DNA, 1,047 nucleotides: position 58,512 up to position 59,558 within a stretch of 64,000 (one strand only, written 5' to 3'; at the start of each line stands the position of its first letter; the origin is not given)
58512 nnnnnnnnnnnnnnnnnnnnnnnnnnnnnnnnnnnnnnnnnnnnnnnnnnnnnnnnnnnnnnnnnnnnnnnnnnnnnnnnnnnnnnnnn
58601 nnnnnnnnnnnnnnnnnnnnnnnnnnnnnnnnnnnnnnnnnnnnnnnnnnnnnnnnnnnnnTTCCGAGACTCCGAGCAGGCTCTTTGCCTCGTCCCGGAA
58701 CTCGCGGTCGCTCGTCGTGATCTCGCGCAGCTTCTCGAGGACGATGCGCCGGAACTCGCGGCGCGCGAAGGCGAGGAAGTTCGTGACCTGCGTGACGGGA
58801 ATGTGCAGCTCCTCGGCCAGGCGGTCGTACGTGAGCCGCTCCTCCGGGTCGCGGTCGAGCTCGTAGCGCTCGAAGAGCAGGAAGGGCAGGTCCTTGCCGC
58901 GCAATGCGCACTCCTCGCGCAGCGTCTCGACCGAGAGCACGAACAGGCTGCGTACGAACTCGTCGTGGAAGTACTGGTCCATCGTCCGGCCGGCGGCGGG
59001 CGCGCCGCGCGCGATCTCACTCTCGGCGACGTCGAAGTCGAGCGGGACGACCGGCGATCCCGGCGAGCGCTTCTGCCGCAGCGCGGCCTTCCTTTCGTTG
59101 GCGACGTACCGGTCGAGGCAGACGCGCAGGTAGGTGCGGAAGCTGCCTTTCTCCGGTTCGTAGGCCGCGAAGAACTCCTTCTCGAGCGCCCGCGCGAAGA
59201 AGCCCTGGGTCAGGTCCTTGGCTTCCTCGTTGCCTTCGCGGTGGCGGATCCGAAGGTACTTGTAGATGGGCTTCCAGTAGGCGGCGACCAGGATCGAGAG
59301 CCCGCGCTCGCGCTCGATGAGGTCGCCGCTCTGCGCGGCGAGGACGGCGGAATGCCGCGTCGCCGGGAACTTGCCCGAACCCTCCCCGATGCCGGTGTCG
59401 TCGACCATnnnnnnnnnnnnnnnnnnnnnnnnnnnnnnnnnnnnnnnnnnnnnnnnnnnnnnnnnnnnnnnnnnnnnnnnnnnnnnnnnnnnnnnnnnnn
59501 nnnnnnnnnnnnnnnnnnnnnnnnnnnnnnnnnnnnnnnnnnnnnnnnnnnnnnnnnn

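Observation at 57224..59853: ECF-like sigma factor / membrane-anchored Ser-Thr kinase / small 4-TM protein operon with no anti-sigma gene; sigma start overlaps a divergent NTF2-like gene at CCATGG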

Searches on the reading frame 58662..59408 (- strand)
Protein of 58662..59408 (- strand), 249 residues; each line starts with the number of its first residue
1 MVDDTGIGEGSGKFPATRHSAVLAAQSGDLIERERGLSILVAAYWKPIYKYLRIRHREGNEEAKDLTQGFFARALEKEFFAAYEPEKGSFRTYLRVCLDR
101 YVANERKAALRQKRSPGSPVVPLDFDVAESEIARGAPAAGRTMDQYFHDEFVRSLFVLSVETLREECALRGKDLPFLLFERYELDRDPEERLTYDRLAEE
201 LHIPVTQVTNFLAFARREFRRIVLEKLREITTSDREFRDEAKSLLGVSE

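Call 9: search_protein_families(library=pfam, proteins=[window:58662-59408:-], max_evalue=0.01)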
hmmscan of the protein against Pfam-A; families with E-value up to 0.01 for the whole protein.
window:58662-59408:- (249 aa): 1 family
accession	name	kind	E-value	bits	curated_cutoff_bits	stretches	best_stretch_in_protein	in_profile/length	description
PF04542.20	Sigma70_r2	-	0.00099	19.3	24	1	41-106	2-65/71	Sigma-70 region 2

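Call 10: search_protein_families(library=ncbifam, proteins=[window:58662-59408:-], max_evalue=0.01)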
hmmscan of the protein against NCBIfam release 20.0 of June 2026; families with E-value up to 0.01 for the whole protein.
window:58662-59408:- (249 aa): 4 families
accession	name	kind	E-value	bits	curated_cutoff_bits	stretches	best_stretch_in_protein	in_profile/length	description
TIGR02937.1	sigma70-ECF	superfamily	5.6e-08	32.6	42.9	1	39-220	5-162/165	sigma-70 family RNA polymerase sigma factor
TIGR02952.1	Sig70_famx2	equivalog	0.00066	19.6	206.45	1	34-95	9-68/170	ECF subfamily RNA polymerase sigma factor, BldN family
NF009172.0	PRK12519.1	subfamily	0.0012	18.4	222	1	54-106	47-95/194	RNA polymerase sigma factor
NF006147.0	PRK08295.1-4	equivalog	0.006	16.2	212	1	84-133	69-118/201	RNA polymerase factor sigma-70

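Call 12: find_homologous_proteins(query=window:58662-59408:-, max_evalue=0.001)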
Query window:58662-59408:- (249 aa): 4901 proteins with E <= 0.001 among 7712 candidates; the best 120 are listed.
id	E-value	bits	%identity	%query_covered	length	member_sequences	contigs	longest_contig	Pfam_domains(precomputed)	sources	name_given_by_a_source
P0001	2.8e-153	526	96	100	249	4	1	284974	-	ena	-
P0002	1.0e-149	514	94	100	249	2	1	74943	-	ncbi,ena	-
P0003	3.2e-149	513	94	100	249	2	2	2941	-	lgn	-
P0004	8.7e-149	511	94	100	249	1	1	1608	-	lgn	-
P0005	1.6e-147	507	93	100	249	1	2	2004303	-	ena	-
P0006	9.6e-146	501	92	100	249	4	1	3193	PF04542.21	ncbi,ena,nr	ncbi:MAG TPA: sigma factor [Thermoanaerobaculia bacterium]|nr:sigma factor [Thermoanaerobaculia bact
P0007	1.8e-145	501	92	100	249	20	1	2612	-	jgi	jgi:RNA polymerase sigma factor (sigma-70 family)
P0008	2.9e-145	500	91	100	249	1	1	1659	-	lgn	-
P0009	6.6e-145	499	91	100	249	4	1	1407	-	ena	-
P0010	1.1e-144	498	91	100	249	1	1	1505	-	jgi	jgi:RNA polymerase sigma factor (sigma-70 family)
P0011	2.4e-144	497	90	100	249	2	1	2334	-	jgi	jgi:DNA-directed RNA polymerase specialized sigma24 family protein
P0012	1.3e-143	495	90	100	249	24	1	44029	-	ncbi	-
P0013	5.2e-140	483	88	100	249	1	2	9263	-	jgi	jgi:DNA-directed RNA polymerase specialized sigma24 family protein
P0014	1.7e-133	461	83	100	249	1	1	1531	-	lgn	-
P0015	3.7e-130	450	81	100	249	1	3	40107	PF04542.21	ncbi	-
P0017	2.4e-128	445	81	100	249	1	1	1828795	-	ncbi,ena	-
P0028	5.3e-123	427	76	100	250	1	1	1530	PF04542.21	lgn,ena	-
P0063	2.2e-117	409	75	100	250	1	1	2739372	PF04542.21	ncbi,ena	-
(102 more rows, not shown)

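Call 18: find_encoding_contigs(protein=P0005, flank=8000, max_places=3)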
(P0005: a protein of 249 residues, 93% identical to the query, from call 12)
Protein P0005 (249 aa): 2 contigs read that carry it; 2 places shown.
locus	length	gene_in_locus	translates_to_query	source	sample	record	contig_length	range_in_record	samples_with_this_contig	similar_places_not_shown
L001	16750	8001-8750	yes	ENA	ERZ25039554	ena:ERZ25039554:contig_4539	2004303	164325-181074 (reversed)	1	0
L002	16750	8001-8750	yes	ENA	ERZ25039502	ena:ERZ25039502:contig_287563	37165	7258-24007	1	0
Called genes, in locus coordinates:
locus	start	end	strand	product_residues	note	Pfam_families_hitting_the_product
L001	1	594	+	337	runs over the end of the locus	PF00044:Gp_dh_N, PF02800:Gp_dh_C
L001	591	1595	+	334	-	PF00044:Gp_dh_N, PF02800:Gp_dh_C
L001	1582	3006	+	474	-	-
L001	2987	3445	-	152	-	PF15956:DUF4760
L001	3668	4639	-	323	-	PF01839:FG-GAP (weak), PF13517:FG-GAP_3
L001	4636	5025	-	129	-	PF05368:NmrA (weak)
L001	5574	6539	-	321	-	PF08240:ADH_N, PF00107:ADH_zinc_N, PF13602:ADH_zinc_N_2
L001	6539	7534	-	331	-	PF00034:Cytochrom_C (faint)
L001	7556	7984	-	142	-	PF08332:CaMKII_AD (weak), PF13474:SnoaL_3, PF14534:DUF4440, PF12680:SnoaL_2 (weak)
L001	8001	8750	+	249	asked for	-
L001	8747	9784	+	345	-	PF00069:Pkinase, PF01636:APH (faint), PF07714:PK_Tyr_Ser-Thr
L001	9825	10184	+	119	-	-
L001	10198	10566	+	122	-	PF00903:Glyoxalase (weak), PF22677:Ble-like_N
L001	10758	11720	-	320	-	PF00291:PALP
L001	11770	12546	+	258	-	PF13489:Methyltransf_23 (weak), PF08242:Methyltransf_12 (faint)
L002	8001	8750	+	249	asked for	-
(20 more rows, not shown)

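Call 20: find_encoding_contigs(protein=P0063, flank=6000, max_places=2)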
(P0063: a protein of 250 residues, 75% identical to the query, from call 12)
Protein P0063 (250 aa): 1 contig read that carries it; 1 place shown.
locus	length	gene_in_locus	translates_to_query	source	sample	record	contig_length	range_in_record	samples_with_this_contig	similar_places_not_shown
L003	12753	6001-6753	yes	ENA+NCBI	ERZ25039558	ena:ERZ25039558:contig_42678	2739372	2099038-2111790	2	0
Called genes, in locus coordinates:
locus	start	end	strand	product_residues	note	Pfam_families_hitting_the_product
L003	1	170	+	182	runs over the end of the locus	-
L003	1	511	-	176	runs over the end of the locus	-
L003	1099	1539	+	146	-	-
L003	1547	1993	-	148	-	PF15956:DUF4760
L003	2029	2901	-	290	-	PF01370:Epimerase (weak), PF05368:NmrA, PF13460:NAD_binding_10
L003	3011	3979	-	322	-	PF08240:ADH_N, PF00107:ADH_zinc_N, PF13602:ADH_zinc_N_2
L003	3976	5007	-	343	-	PF00034:Cytochrom_C (faint), PF13442:Cytochrome_CBB3 (faint)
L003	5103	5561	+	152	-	PF12680:SnoaL_2, PF13474:SnoaL_3 (faint)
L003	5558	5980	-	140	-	PF13474:SnoaL_3, PF14534:DUF4440, PF12680:SnoaL_2 (weak)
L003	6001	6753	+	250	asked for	PF04542:Sigma70_r2 (weak)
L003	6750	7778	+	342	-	PF00069:Pkinase, PF07714:PK_Tyr_Ser-Thr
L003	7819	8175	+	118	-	-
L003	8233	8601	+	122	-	PF00903:Glyoxalase (weak), PF22677:Ble-like_N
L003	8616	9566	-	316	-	PF00291:PALP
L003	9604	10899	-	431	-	PF01979:Amidohydro_1, PF07969:Amidohydro_3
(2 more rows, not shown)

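Call 21: find_encoding_contigs(protein=P0017, flank=6000, max_places=2)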
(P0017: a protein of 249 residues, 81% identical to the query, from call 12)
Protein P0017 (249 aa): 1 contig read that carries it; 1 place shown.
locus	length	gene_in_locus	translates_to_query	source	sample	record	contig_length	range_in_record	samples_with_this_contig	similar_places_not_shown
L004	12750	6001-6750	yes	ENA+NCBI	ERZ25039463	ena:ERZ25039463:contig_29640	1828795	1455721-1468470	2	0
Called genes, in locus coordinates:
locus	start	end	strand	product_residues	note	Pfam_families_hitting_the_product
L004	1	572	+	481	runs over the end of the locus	PF14559:TPR_19 (weak)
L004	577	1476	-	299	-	PF14257:DUF4349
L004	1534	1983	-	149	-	PF15956:DUF4760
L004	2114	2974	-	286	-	PF01370:Epimerase (weak), PF05368:NmrA, PF13460:NAD_binding_10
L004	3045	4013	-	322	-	PF08240:ADH_N, PF00107:ADH_zinc_N, PF13602:ADH_zinc_N_2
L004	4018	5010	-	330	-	PF00034:Cytochrom_C (faint)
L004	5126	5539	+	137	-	-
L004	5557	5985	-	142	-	PF08332:CaMKII_AD (weak), PF13474:SnoaL_3, PF14534:DUF4440, PF12680:SnoaL_2 (weak)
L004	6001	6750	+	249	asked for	-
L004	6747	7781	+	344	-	PF00069:Pkinase, PF01636:APH (faint), PF07714:PK_Tyr_Ser-Thr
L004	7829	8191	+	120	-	-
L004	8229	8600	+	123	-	PF00903:Glyoxalase (weak), PF22677:Ble-like_N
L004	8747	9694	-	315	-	PF00291:PALP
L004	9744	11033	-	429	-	PF01979:Amidohydro_1, PF07969:Amidohydro_3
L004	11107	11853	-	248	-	PF03372:Exo_endo_phos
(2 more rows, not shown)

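Call 22: search_solved_structures(query=window:58662-59408:-, max_evalue=10, show_alignments=3)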
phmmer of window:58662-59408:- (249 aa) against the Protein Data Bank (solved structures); distinct sequences matched with E-value up to 10: 0.

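Call 26: search_protein_representatives(protein=window:58662-59408:-)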
Query: 249 residues. Proteins with E-value up to 0.001 (for the whole library): 9845; up to 1e-10: 4666; up to 1e-30: 270. The best 150 are listed.
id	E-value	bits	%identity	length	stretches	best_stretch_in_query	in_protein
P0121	2.4e-74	266.1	52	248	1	3-248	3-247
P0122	2.2e-73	263.0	50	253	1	2-247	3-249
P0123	1.7e-65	237.1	50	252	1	3-247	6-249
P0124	6.1e-65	235.3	50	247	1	2-247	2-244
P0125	8.6e-65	234.8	51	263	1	10-247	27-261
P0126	3.3e-63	229.7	50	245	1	3-248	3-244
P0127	5.2e-63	229.0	51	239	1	11-246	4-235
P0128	2.8e-62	226.6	50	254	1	3-248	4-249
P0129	1.8e-61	224.0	46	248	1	11-247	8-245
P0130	2.6e-61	223.5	48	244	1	10-247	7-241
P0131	6.4e-61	222.2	49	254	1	11-246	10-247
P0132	2.0e-60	220.6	47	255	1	8-247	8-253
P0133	3.3e-60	219.9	49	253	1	13-247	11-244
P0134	6.3e-60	218.9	51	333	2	11-135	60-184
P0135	9.9e-60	218.3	49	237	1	3-247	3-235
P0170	2.1e-50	187.8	47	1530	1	20-247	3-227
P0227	2.4e-44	167.9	51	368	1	2-177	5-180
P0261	4.9e-40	153.8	47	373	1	28-203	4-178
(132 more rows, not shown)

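Call 29: search_protein_families(library=pfam, alignment_id=A2, max_evalue=0.01)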
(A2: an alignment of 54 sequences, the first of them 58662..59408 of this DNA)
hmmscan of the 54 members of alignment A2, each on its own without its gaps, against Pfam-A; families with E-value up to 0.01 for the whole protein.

A. member 1, window:58662-59408:- (249 aa): 1 family
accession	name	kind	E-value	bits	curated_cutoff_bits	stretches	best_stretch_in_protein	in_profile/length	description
PF04542.20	Sigma70_r2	-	0.00099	19.3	24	1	41-106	2-65/71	Sigma-70 region 2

B. families by the number of members that match (of 54 scanned): 12 families
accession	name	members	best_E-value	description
PF04542.20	Sigma70_r2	43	5.7e-09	Sigma-70 region 2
PF07638.17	Sigma70_ECF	27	5.2e-10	ECF sigma factor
PF08281.18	Sigma70_r4_2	8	0.00016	Sigma-70, region 4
PF04539.22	Sigma70_r3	2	0.00057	Sigma-70 region 3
PF04545.22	Sigma70_r4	2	0.0011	Sigma-70, region 4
PF05920.17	Homeobox_KN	1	0.00065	Homeobox KN domain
PF10668.15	Phage_terminase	1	0.0034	Phage terminase small subunit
PF13384.12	HTH_23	1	0.0058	Homeodomain-like domain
PF18858.6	LPD39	1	0.0069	Large polyvalent protein associated domain 39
PF03745.19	DUF309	1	0.0082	Domain of unknown function (DUF309)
PF08279.18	HTH_11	1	0.0085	HTH domain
PF13560.12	HTH_31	1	0.0096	Helix-turn-helix domain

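Call 35: find_related_loci(query=A3, collection=genome_contigs, flank=5000)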
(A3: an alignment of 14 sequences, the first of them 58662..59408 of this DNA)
Query A3 (249 aa) in genome_contigs; peptide patterns used: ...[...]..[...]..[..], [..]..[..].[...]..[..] (x = any residue, [..] = any of these).
600 stretches matched a pattern (row limit reached: there are more); 592 encode a relative of the query (tblastn E <= 1e-3); the best 80 are kept; 80 distinct loci.
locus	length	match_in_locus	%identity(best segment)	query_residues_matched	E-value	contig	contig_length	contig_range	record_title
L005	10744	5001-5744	77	1-248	1e-130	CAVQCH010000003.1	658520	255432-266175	MAG: uncultured Acidobacteriota bacterium isolate MFD02134.bin.2.168 genome assembly, contig: contig_26053, whole genome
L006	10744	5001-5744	77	1-248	4e-126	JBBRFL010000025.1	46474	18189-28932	MAG: Thermoanaerobaculia bacterium isolate Co_metawrap_2567 Cmw_2567_k141_450517_length_46474_cov_25.0000, whole genome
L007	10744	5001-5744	73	1-248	5e-118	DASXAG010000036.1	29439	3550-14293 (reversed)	MAG TPA_asm: Thermoanaerobaculia bacterium isolate SMAG_U3759 k141_1264275, whole genome shotgun sequence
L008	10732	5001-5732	59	3-246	4e-92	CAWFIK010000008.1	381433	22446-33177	MAG: uncultured Acidobacteriota bacterium isolate MFD04944.bin.2.204 genome assembly, contig: contig_68439, whole genome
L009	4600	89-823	58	4-247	9e-88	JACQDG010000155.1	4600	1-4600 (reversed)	MAG: Acidobacteria bacterium isolate NC_groundwater_988_Pr1_S-0.65um_63_8 Montesol18_Sp65_coassembly_scaffold_402938, wh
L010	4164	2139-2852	57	2-247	1e-85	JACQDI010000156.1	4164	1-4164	MAG: Acidobacteria bacterium isolate NC_groundwater_990_Pr1_S-0.65um_64_19 Montesol18_Sp65_coassembly_scaffold_206968, w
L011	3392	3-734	59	3-247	4e-86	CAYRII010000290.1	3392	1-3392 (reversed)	MAG TPA_asm: uncultured Terriglobales bacterium isolate binchicken_co21_442 genome assembly, contig: NODE_48440_length_3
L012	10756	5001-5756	55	1-247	4e-83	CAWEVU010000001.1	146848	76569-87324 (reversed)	MAG: uncultured Acidobacteriota bacterium isolate MFD09222.bin.1.119 genome assembly, contig: contig_124547, whole genom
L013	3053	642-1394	52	1-248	7e-84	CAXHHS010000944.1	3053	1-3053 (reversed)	MAG TPA_asm: uncultured bacterium isolate SRR12479933_metabat2_5 genome assembly, contig: ERZ4874384.3930, whole genome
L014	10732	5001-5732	57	1-246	5e-82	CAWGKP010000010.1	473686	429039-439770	MAG: uncultured Acidobacteriota bacterium isolate MFD00822.bin.2.174 genome assembly, contig: contig_45625, whole genome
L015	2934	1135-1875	56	1-246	2e-83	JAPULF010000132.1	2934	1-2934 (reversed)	MAG: Planctomycetota bacterium isolate KW1-S21_104 KW1-S21_104_cg132, whole genome shotgun sequence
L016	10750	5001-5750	56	3-247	6e-82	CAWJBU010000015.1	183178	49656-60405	MAG: uncultured Acidobacteriota bacterium isolate MFD09286.bin.1.138 genome assembly, contig: contig_63233, whole genome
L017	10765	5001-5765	53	1-247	3e-81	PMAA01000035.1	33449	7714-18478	MAG: Acidobacteria bacterium isolate palsa_347 73.20120700_P2M.5_contig_3148, whole genome shotgun sequence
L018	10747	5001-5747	51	1-248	8e-81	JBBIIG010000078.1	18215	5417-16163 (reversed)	MAG: bacterium isolate BR1S70218_bin_133 NODE_3373_length_18215_cov_6.231222, whole genome shotgun sequence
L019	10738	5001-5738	53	1-247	5e-80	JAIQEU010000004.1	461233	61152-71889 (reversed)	MAG: Terriglobia bacterium isolate SRVP_1 SR-VP_26_10_2019_1_90cm_scaffold_12, whole genome shotgun sequence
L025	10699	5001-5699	54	14-246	1e-77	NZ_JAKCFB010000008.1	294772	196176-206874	Myxococcus dinghuensis strain K15C18031901 gnl_BDEABKDG_8, whole genome shotgun sequence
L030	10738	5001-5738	54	1-246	2e-75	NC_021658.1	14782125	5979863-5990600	Sorangium cellulosum So0157-2, complete sequence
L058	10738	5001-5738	50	1-247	3e-71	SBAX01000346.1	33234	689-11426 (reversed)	MAG: Phycisphaera mikurensis isolate Bin_18_1 Hy_contig17047, whole genome shotgun sequence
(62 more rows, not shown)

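Call 46: predict_structure(alignment_id=A2)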
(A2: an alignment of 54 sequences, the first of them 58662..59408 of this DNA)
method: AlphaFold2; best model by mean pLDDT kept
length: 249 residues; sequences in the alignment: 54
mean_pLDDT: 90.1   pTM: 0.82
mean pLDDT of the five models: 90.1, 87.6, 86.4, 84.9, 84.7
residues with pLDDT >= 90: 192; 70-90: 32; 50-70: 24; < 50: 1
segments of 3 or more residues with pLDDT < 50: none
pLDDT, mean of each block of 10 residues (from residue 1): 57 62 93 94 96 96 96 93 93 96 93 67 87 86 92 96 98 98 91 96 98 98 96 93 85
secondary structure, 60 per line:
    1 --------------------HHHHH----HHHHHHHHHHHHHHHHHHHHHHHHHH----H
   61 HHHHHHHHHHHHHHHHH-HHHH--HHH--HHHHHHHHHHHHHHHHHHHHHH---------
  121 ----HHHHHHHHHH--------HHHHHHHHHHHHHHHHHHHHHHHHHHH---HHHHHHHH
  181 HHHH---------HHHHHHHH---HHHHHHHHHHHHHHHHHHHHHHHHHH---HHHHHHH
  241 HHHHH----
elements in order: H21-25 H30-55 H60-77 H79-82 H90-111 H125-134 H143-169 H173-184 H194-201 H205-230 H234-245

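Call 50: fold_search(model_id=the predicted structure, library=pdb)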
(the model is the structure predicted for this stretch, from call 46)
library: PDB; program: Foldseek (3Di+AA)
matches with E <= 10: 139; with E <= 0.001: 0
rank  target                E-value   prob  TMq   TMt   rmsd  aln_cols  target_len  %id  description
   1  8z6g_D                4.6e-03  1.00  0.32  0.44  12.1       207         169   19  the AlgU-MucAcyto complex structure in Pseudomonas aeruginosa (released 2024-05-08)
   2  1or7_A                6.1e-03  1.00  0.31  0.41  14.5       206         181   20  Crystal Structure of Escherichia coli sigmaE with the Cytoplasmic Domain of its Anti-sigma RseA (released 2003-04-15)
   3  9m9e_F                6.1e-03  1.00  0.24  0.33  22.3       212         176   18  Structural Basis of Pausing During Transcription Initiation in Mycobacterium tuberculosis (released 2026-01-14)
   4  8z6g_B                1.1e-02  1.00  0.28  0.39  13.3       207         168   14  the AlgU-MucAcyto complex structure in Pseudomonas aeruginosa (released 2024-05-08)
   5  6jbq_F                1.5e-02  1.00  0.29  0.38  25.4       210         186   20  CryoEM structure of Escherichia coli sigmaE transcription initiation complex containing 5nt of RNA (released 2019-05-29)
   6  6in7_B                1.6e-02  0.99  0.25  0.33  13.7       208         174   19  Crystal structure of AlgU in complex with MucA(cyto) (released 2019-07-24)
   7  6koo_F                2.3e-02  0.99  0.23  0.31  23.1       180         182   17  Mycobacterium tuberculosis initial transcription complex comprising sigma H and 5'-OH RNA of 7 nt (released 2020-03-11)
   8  6jcx_F                2.4e-02  0.99  0.24  0.31  23.9       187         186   16  Mycobacterium tuberculosis transcription initiation complex with ECF sigma factor sigma H and 6nt RNA (released 2019-05-29)
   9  9m9d_F                3.0e-02  0.99  0.24  0.36  24.9       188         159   17  Structural Basis of Pausing During Transcription Initiation in Mycobacterium tuberculosis (released 2026-01-14)
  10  6kop_F                3.3e-02  0.99  0.25  0.37  25.6       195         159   17  Mycobacterium tuberculosis initial transcription complex comprising sigma H and 5'-OH RNA of 9 nt (released 2020-03-11)
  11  6kon_F                3.5e-02  0.98  0.25  0.33  24.7       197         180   17  Mycobacterium tuberculosis initial transcription complex comprising sigma H and 5'-OH RNA of 5 nt (released 2020-03-11)
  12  9m98_F                3.8e-02  0.98  0.24  0.35  25.0       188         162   19  Structural Basis of Pausing During Transcription Initiation in Mycobacterium tuberculosis (released 2026-01-14)
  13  5zx2_F                4.2e-02  0.98  0.25  0.33  24.1       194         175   17  Mycobacterium tuberculosis RNA polymerase transcription initiation complex with ECF sigma factor sigma H and 7nt RNA (released 2019-03-20)
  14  8hkc_E                5.1e-02  0.91  0.27  0.25  25.2       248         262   14  Cryo-EM structure of E. coli RNAP sigma32 complex (released 2023-05-31)
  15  5wuq_A                5.8e-02  0.99  0.27  0.41  16.4       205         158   16  Crystal structure of SigW in complex with its anti-sigma RsiW, a zinc binding form (released 2017-03-29)
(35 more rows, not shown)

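Call 57: search_protein_families(library=pfam, proteins=[P0170, P0134, P0227, P0261], max_evalue=0.001)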
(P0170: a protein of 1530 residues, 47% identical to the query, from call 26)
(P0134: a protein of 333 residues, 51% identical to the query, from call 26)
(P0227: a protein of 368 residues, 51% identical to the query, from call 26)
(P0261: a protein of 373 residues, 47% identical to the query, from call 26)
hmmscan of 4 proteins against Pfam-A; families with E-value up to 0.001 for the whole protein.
P0170 (1530 aa): 10 families
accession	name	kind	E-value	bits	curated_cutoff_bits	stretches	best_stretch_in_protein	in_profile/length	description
PF00069.31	Pkinase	-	4.5e-39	134.9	31.7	1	276-520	10-258/263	Protein kinase domain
PF07714.23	PK_Tyr_Ser-Thr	-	1.8e-24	86.9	23.1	1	276-515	10-250/258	Protein tyrosine and serine/threonine kinase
PF13191.12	AAA_16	-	2.1e-19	71.1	32.6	1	704-900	1-166/167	AAA ATPase domain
PF03109.22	ABC1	-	3.4e-06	26.8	22.9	1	336-414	142-216/244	ABC1 atypical kinase-like domain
PF13424.12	TPR_12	-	1.6e-05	25.5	30.1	1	1312-1376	8-74/77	Tetratricopeptide repeat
PF04542.20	Sigma70_r2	-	0.00014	22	24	1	23-94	1-70/71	Sigma-70 region 2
PF08281.18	Sigma70_r4_2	-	0.00025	21.1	25.7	0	173-199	28-54/54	Sigma-70, region 4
PF13374.12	TPR_10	-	0.00041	20.7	27.5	1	1347-1376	2-31/42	Tetratricopeptide repeat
PF07638.17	Sigma70_ECF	-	0.00056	20.3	21.1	0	58-200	61-180/185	ECF sigma factor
PF06293.20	Kdo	-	0.00091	19.2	21.3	0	333-419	88-176/207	Lipopolysaccharide kinase (Kdo/WaaP) family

P0134 (333 aa): 1 family
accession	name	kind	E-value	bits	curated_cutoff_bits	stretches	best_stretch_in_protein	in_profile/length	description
PF04542.20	Sigma70_r2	-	8.4e-05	22.7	24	1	95-150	7-60/71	Sigma-70 region 2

P0227 (368 aa): 1 family
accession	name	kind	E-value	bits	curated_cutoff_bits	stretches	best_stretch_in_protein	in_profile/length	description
PF00069.31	Pkinase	-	3.6e-09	36.8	31.7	1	286-354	1-64/263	Protein kinase domain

P0261 (373 aa): 1 family
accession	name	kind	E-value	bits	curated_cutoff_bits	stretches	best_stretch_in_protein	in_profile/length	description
PF04542.20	Sigma70_r2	-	0.00028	21.1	24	1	16-78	1-61/71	Sigma-70 region 2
